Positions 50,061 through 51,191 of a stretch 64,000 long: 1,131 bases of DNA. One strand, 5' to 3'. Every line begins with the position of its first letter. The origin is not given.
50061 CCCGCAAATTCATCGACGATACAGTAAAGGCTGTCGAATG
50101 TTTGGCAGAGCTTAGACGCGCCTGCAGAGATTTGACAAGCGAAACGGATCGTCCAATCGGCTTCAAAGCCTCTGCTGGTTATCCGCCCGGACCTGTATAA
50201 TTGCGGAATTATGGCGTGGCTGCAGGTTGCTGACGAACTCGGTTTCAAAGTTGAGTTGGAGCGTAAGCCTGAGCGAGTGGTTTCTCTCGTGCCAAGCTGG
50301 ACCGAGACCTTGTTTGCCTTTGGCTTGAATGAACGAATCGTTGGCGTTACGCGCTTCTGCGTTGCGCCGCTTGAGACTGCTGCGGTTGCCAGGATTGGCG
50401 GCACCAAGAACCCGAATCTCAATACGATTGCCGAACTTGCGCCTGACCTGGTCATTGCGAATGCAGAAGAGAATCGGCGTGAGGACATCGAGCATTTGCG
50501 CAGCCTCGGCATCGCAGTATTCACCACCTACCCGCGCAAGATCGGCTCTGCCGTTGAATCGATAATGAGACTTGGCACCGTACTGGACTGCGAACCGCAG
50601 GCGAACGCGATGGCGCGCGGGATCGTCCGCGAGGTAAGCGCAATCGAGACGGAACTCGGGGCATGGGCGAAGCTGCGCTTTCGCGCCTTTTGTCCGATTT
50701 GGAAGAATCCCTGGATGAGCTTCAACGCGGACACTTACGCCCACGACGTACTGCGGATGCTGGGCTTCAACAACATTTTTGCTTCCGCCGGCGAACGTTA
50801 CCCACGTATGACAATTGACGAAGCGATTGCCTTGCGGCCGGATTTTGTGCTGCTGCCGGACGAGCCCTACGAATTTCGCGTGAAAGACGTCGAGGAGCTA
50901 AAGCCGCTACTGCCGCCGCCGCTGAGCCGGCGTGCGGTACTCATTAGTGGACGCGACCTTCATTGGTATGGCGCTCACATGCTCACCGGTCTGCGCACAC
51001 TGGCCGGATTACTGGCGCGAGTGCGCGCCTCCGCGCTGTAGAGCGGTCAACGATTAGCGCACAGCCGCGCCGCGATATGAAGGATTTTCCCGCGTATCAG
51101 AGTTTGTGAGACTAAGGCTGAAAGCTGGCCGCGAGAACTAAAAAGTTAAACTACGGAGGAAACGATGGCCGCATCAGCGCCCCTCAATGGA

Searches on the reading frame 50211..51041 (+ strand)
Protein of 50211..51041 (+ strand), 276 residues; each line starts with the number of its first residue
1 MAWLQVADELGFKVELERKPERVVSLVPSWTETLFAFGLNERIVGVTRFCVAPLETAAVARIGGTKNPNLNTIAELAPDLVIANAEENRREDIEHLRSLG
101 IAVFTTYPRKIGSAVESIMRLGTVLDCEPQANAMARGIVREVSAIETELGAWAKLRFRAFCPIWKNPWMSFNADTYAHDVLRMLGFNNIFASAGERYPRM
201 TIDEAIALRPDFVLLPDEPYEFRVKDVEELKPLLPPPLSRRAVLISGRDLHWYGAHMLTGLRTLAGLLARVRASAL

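Call 26: find_encoding_contigs(protein=window:50211-51041:+, flank=8000, max_places=8)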
Protein window:50211-51041:+ (276 aa): 1 contig read that carries it; 1 place shown.
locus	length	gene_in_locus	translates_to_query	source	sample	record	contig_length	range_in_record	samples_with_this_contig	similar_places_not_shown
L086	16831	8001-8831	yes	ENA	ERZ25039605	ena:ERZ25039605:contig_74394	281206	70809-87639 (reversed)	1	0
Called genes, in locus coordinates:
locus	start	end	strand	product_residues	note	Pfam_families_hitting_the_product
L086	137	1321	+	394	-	PF22691:Thiolase_C_1, PF02803:Thiolase_C (weak)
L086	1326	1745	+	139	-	PF12172:zf-ChsH2, PF01796:OB_ChsH2_C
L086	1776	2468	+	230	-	PF02798:GST_N, PF13417:GST_N_3, PF13409:GST_N_2, PF13410:GST_C_2 (faint), PF22041:GST_C_7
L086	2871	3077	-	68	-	PF07311:Dodecin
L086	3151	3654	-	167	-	PF04116:FA_hydroxylase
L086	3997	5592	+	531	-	PF00089:Trypsin, PF13365:Trypsin_2, PF00595:PDZ (weak), PF13180:PDZ_2, PF17820:PDZ_6, PF00595:PDZ, PF13180:PDZ_2, PF17820:PDZ_6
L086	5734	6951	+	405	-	PF01266:DAO (faint), PF01494:FAD_binding_3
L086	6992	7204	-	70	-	-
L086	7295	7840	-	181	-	PF04115:Ureidogly_lyase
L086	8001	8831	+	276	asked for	PF01497:Peripla_BP_2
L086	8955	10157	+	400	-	PF02515:CoA_transf_3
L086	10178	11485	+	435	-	PF00202:Aminotran_3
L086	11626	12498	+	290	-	PF12146:Hydrolase_4, PF00561:Abhydrolase_1, PF12697:Abhydrolase_6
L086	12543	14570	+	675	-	PF00654:Voltage_CLC, PF00571:CBS (weak), PF02080:TrkA_C (weak)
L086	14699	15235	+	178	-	PF07883:Cupin_2 (weak)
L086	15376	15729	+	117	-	-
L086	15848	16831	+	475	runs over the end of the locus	PF01979:Amidohydro_1, PF07969:Amidohydro_3 (weak)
